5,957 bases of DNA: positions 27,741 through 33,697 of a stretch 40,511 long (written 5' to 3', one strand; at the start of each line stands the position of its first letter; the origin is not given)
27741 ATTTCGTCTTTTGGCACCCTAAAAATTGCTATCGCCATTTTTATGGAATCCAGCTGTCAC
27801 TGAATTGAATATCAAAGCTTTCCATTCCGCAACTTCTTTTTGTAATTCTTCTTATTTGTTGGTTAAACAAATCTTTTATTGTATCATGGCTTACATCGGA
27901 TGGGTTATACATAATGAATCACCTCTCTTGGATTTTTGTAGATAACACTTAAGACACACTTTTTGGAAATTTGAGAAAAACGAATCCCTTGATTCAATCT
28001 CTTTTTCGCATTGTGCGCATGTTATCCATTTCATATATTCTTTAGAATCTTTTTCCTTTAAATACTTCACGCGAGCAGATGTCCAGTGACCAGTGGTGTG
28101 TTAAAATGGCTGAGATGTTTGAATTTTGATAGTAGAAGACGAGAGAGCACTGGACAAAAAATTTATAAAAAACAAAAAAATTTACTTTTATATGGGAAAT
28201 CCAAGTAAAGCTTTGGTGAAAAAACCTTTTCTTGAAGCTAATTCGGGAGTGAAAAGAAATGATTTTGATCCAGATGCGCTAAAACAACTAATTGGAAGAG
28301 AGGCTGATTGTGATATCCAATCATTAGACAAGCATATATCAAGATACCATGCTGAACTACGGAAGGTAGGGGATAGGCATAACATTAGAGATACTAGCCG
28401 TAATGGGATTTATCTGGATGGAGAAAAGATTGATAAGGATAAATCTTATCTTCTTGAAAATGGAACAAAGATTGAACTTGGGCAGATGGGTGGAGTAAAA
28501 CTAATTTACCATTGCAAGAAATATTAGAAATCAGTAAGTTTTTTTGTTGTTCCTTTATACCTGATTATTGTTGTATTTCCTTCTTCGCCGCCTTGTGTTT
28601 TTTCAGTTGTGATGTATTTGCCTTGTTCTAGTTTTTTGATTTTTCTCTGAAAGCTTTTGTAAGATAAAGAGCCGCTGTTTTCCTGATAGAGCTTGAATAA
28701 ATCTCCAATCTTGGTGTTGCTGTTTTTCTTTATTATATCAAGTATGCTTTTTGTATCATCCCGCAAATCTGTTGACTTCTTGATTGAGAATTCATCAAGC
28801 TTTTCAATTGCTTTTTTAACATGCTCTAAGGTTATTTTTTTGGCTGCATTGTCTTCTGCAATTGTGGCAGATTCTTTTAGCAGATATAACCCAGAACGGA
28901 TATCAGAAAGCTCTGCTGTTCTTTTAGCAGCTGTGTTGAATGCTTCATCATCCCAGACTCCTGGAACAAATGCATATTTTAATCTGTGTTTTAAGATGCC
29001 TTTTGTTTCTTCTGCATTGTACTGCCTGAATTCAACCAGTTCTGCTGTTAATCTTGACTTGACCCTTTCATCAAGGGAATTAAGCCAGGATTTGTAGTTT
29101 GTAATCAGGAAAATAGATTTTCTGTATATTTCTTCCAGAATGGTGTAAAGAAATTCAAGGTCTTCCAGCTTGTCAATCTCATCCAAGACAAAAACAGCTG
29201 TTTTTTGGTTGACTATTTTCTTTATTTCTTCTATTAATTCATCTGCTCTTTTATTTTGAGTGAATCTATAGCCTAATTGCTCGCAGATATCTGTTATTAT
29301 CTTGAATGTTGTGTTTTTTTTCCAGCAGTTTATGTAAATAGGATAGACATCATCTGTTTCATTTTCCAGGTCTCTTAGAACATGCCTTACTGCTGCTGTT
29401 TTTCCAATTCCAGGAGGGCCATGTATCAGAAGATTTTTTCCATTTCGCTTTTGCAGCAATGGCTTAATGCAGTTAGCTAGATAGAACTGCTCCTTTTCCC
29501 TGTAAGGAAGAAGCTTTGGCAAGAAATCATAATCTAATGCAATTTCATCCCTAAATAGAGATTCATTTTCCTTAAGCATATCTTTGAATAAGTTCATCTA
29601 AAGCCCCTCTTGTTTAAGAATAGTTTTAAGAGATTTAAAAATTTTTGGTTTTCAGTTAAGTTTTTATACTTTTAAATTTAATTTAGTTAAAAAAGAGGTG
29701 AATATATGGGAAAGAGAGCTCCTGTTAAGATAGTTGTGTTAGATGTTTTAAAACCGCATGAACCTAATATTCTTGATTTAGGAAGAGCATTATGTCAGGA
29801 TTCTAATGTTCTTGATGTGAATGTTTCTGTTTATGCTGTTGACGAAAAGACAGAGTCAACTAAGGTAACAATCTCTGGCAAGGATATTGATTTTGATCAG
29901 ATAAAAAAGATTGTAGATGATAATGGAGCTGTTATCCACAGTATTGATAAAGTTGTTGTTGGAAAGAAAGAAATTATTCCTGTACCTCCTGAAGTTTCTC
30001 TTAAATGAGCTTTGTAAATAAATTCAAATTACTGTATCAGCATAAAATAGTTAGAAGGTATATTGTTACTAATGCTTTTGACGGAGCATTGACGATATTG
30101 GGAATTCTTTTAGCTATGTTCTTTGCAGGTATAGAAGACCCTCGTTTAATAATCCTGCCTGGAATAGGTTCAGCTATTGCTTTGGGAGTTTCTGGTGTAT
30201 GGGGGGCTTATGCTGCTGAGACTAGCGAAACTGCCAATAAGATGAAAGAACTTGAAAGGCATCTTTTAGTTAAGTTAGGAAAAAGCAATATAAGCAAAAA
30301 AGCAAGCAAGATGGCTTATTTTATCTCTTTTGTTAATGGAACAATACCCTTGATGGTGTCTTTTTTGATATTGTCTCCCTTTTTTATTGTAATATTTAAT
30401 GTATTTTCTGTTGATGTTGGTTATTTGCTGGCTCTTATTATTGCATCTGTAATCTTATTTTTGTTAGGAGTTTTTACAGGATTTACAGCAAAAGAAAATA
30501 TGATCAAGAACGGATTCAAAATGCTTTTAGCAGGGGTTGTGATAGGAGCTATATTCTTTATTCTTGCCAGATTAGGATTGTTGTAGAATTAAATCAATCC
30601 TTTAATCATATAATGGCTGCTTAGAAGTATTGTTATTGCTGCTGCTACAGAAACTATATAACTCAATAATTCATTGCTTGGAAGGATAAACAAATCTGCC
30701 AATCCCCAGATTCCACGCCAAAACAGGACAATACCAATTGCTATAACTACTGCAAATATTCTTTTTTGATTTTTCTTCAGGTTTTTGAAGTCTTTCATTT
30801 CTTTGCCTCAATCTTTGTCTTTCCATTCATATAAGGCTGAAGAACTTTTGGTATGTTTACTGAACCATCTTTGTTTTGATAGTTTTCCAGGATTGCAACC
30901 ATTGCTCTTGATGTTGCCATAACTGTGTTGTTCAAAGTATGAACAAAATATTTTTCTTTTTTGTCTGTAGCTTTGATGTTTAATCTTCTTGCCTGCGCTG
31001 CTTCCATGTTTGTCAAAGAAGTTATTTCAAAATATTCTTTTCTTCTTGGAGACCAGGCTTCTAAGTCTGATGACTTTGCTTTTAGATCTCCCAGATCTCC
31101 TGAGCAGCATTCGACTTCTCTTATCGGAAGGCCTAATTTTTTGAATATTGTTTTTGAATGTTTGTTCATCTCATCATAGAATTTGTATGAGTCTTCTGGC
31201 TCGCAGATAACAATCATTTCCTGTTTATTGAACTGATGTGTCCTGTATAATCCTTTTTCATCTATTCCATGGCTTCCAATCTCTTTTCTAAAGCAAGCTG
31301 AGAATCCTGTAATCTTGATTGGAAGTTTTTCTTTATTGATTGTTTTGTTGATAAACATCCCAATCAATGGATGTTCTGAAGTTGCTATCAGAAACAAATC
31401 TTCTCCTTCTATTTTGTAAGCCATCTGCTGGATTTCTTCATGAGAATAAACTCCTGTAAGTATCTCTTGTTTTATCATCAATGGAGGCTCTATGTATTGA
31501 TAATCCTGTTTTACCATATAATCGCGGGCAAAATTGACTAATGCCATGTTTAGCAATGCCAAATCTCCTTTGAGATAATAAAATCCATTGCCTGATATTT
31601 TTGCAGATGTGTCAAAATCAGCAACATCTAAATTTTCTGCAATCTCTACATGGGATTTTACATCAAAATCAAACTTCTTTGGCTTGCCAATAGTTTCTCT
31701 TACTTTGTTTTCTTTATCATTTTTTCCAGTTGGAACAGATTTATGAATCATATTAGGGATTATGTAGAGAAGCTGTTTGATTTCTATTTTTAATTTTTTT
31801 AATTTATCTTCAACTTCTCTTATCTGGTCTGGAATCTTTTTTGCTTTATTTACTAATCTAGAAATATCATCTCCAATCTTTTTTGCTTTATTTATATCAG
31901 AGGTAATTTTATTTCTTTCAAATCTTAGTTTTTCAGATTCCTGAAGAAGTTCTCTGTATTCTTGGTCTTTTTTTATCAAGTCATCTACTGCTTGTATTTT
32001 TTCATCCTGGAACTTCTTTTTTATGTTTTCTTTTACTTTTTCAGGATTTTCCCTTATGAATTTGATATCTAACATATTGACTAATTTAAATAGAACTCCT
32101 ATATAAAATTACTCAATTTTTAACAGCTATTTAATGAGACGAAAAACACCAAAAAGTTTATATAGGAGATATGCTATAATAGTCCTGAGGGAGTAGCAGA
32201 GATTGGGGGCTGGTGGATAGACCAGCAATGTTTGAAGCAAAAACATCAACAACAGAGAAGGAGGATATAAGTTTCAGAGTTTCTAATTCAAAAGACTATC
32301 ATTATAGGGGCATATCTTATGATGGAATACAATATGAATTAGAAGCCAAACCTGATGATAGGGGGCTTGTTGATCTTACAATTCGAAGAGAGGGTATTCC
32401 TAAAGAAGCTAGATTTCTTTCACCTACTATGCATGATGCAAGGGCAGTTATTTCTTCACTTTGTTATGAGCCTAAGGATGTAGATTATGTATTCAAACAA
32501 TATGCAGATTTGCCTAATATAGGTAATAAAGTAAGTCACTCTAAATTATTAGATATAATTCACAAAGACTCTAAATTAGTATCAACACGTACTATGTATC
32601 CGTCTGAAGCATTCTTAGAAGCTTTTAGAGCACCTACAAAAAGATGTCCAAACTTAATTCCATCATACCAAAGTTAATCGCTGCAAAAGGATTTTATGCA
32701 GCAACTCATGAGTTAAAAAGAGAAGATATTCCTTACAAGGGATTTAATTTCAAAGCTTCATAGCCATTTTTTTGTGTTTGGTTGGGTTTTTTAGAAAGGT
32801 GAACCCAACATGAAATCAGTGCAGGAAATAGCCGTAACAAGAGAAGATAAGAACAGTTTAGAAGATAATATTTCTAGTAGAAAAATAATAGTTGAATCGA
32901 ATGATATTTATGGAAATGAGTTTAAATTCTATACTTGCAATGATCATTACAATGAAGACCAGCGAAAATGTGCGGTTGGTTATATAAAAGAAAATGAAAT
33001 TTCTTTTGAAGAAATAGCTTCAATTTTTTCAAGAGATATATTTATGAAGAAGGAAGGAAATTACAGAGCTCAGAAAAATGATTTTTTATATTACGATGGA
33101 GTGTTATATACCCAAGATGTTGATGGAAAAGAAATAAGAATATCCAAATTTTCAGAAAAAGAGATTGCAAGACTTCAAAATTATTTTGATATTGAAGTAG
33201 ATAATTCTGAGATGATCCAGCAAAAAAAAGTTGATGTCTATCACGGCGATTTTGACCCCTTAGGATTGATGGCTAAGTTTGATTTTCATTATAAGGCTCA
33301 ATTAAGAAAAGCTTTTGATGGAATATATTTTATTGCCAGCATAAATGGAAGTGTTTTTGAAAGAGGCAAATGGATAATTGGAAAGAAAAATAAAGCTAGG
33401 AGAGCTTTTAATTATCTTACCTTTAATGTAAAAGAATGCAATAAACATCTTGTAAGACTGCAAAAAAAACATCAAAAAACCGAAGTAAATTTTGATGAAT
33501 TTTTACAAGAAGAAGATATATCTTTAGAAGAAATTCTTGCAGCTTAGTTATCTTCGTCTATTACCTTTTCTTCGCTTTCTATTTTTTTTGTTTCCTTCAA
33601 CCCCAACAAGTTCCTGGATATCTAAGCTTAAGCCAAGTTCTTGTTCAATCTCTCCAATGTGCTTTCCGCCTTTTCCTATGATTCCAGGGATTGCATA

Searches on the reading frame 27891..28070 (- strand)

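Call 7: search_protein_families(library=pfam, proteins=[window:27891-28070:-], max_evalue=0.01)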
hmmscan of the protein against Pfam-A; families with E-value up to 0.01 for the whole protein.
window:27891-28070:- (59 aa): 1 family
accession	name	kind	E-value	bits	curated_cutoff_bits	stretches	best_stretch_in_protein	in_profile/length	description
PF00412.28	LIM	-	0.00063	20.4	22.9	1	15-46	26-57/58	LIM domain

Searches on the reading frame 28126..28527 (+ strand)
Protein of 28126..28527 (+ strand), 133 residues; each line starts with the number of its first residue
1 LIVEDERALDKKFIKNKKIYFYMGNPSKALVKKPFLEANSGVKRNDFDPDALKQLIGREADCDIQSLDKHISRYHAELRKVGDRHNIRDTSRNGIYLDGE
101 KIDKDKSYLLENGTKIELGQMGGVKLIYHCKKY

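Call 7: search_protein_families(library=pfam, proteins=[window:28126-28527:+], max_evalue=0.01)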
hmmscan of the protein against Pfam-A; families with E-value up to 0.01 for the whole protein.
window:28126-28527:+ (133 aa): 2 families
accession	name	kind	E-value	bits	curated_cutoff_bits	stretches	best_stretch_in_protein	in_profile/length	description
PF00498.31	FHA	-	9e-17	61.7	20.7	1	56-119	3-67/67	FHA domain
PF16697.10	Yop-YscD_cpl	-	2.8e-10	40.7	33.2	1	55-121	20-86/94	Inner membrane component of T3SS, cytoplasmic domain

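Call 42: search_protein_families(library=ncbifam, proteins=[window:28126-28527:+], max_evalue=0.01)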
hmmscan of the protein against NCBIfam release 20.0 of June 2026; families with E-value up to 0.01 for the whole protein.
window:28126-28527:+ (133 aa): 5 families
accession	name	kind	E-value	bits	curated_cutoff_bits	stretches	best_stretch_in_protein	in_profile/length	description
TIGR03354.1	VI_FHA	hypoth_equivalog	1.4e-11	44.9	120.25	1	55-121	27-97/420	type VI secretion system-associated FHA domain protein TagH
NF049868.1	FhaB_Rv0019c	equivalog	5.1e-08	33.1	125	1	55-120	89-153/158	FHA domain-containing protein FhaB/FipA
NF041660.2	oxygluDhInhib_OdhI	equivalog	1.4e-07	31.5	200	1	55-122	59-124/130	oxoglutarate dehydrogenase inhibitor Odhl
NF052403.1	ESX1TransRegEspM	equivalog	4.4e-07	29.1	550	1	31-126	8-101/367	ESX-1 type VII secretion system transcriptional regulator EspM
NF052573.1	HisKinEspAMyxo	equivalog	0.00038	18.6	1400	1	47-120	41-113/755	serine histidine kinase EspA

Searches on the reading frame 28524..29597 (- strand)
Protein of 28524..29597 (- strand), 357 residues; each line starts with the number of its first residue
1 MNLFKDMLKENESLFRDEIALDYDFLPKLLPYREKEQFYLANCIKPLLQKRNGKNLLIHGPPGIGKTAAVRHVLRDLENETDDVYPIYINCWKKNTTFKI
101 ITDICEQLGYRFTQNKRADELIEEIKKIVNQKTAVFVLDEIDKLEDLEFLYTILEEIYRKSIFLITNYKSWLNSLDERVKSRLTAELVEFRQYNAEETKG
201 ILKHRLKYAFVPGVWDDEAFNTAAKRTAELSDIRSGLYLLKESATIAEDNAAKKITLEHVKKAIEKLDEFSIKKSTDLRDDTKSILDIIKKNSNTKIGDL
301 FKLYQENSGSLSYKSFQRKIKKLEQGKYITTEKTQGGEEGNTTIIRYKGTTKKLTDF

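Call 7: search_protein_families(library=pfam, proteins=[window:28524-29597:-], max_evalue=0.01)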
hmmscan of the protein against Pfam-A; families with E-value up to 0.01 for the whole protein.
window:28524-29597:- (357 aa): 26 families (the best 25 are shown)
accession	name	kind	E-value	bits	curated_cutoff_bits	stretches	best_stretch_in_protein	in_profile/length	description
PF13401.12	AAA_22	-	5e-15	56.4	27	1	52-155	4-109/130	AAA domain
PF22703.2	Cdc6_lid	-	1.6e-13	50.7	27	1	201-264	3-67/68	Cdc6 AAA+ ATPase-type lid domain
PF00931.28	NB-ARC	-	5.5e-11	42.6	23.5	1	43-166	8-134/248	NB-ARC domain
PF13191.12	AAA_16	-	3.3e-10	41.2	32.6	1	30-155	2-157/167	AAA ATPase domain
PF05729.18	NACHT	-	3.4e-08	33.9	26.7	1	56-196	3-157/167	NACHT domain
PF00004.35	AAA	-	8.4e-08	33.2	21.2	1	56-183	1-123/131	ATPase family associated with various cellular activities (AAA)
PF24883.2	NPHP3_N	-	9.4e-08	32.9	24.8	1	51-132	20-97/164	Nephrocystin 3, N-terminal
PF05621.17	TniB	-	3.1e-07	30.5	22.4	1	50-145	32-132/189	Bacterial TniB protein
PF20720.3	nSTAND3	-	6.5e-07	29.6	27.2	1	54-138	18-108/155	Novel STAND NTPase 3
PF00270.35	DEAD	-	4.9e-05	23.6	26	0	42-77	6-39/167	DEAD/DEAH box helicase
PF13173.12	AAA_14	-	5.8e-05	23.5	27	1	54-167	3-97/129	AAA domain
PF07728.20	AAA_5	-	5.9e-05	23.5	22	1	55-156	1-92/139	AAA domain (dynein-related subfamily)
PF07693.20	KAP_NTPase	-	6.9e-05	22.7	20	0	52-108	19-75/293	KAP family P-loop domain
PF19995.5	iSTAND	-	0.0001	23.2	24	1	49-158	18-141/163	inactive STAND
PF13245.12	AAA_19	-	0.00014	22.5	25.1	1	51-163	9-121/134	AAA domain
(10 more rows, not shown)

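Call 42: search_protein_families(library=ncbifam, proteins=[window:28524-29597:-], max_evalue=0.01)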
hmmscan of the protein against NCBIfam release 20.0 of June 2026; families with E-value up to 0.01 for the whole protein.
window:28524-29597:- (357 aa): 15 families
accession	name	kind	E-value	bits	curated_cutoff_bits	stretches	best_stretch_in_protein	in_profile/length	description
NF001624.0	PRK00411.1-2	subfamily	6.6e-69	232.6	354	1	4-353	3-367/374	ORC1-type DNA replication protein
TIGR02928.1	TIGR02928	subfamily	2.3e-56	191.2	181.3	1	14-345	1-364/366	orc1/cdc6 family replication initiation protein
NF001625.0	PRK00411.1-3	equivalog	2e-41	142.1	501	1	2-320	9-351/415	ORC1-type DNA replication protein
NF001626.0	PRK00411.1-5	equivalog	1.3e-36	126.3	417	1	6-342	8-358/374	ORC1-type DNA replication protein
NF001623.0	PRK00411.1-1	equivalog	1.1e-28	100.1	311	1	3-347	7-387/411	ORC1-type DNA replication protein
NF010248.0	PRK13695.1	equivalog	8.1e-08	32.2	156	1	55-206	5-175/180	NTPase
NF009067.0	PRK12402.1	equivalog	3.8e-07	29.4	317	1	45-136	28-109/340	replication factor C small subunit 2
NF003229.0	PRK04195.1-5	equivalog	8.2e-05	21.5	280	1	39-78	28-69/413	replication factor C large subunit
NF038185.1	KdpD_non_kinase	exception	0.00016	21.1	550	0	49-141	15-107/373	KdpD-like non-kinase potassium sensor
TIGR02902.1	spore_lonB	equivalog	0.00016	20.5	723.3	1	49-80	82-113/531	ATP-dependent protease LonB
NF003226.0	PRK04195.1-1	equivalog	0.00064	18.8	588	0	49-78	36-65/405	replication factor C large subunit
NF001679.0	PRK00440.1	equivalog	0.00081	18.5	303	1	44-207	30-176/322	replication factor C small subunit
TIGR00763.1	lon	equivalog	0.0012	17.4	608.05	0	44-78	344-378/795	endopeptidase La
NF042959.1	IteA_antiphage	equivalog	0.0067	15.6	510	0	54-78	126-150/367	anti-phage ATPase IteA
NF041078.1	cGAS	equivalog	0.0083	15.3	150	0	156-269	15-121/339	CBASS cGAMP synthase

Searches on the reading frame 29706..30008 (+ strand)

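Call 21: search_protein_families(library=pfam, proteins=[window:29706-30008:+], max_evalue=0.001)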
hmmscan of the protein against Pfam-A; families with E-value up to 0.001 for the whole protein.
window:29706-30008:+ (100 aa): 1 family
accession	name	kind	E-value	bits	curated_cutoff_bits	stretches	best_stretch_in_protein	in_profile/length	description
PF02680.19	DUF211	-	1e-27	96.6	22.1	1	7-88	2-83/89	Uncharacterized ArCR, COG1888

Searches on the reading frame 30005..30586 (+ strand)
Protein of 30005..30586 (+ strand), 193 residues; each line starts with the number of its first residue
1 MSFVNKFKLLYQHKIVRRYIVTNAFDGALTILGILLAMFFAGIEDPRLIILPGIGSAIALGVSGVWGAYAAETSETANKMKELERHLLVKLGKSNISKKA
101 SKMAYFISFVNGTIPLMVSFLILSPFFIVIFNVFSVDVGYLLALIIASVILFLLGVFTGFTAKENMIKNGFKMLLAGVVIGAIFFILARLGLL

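Call 21: search_protein_families(library=pfam, proteins=[window:30005-30586:+], max_evalue=0.001)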
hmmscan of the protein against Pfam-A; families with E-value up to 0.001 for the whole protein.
window:30005-30586:+ (193 aa): 1 family
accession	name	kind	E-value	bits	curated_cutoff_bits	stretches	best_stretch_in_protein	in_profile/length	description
PF01988.24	VIT1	-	5.2e-10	39.9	28.1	2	18-85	2-69/214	VIT family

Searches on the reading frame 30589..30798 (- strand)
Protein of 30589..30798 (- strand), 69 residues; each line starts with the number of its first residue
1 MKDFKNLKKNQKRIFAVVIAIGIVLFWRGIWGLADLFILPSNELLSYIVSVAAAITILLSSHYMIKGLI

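Call 21: search_protein_families(library=pfam, proteins=[window:30589-30798:-], max_evalue=0.001)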
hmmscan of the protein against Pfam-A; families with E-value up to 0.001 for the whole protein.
window:30589-30798:- (69 aa): 1 family
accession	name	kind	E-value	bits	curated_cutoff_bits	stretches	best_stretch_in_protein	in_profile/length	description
PF15993.10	Fuseless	-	2.2e-08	34.3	25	1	16-63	11-58/298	Fuseless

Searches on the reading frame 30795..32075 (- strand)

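Call 21: search_protein_families(library=pfam, proteins=[window:30795-32075:-], max_evalue=0.001)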
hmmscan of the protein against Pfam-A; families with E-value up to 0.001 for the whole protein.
window:30795-32075:- (426 aa): 2 families
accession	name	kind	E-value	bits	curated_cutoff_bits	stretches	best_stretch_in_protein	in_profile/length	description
PF00587.30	tRNA-synt_2b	-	6.6e-37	127.7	29.3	1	224-399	8-179/179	tRNA synthetase class II core domain (G, H, P, S and T)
PF02403.27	Seryl_tRNA_N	-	4.5e-24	85.2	28.2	1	1-109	1-107/108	Seryl-tRNA synthetase N-terminal domain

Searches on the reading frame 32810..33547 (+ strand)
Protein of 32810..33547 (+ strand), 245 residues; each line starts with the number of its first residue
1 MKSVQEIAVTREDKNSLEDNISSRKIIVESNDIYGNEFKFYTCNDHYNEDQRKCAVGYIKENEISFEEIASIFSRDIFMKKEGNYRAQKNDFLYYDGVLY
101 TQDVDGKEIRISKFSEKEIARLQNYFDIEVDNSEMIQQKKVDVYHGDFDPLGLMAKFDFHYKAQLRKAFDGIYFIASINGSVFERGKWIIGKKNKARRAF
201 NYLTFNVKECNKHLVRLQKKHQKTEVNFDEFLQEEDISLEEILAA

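Call 22: search_protein_families(library=pfam, proteins=[window:32810-33547:+], max_evalue=0.1)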
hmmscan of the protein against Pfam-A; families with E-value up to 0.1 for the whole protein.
window:32810-33547:+ (245 aa): 1 family
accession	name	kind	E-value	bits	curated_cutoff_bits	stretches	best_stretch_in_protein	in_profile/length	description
PF08171.16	Mad3_BUB1_II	-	0.0019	18.7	21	0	218-244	26-54/68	Mad3/BUB1 homology region 2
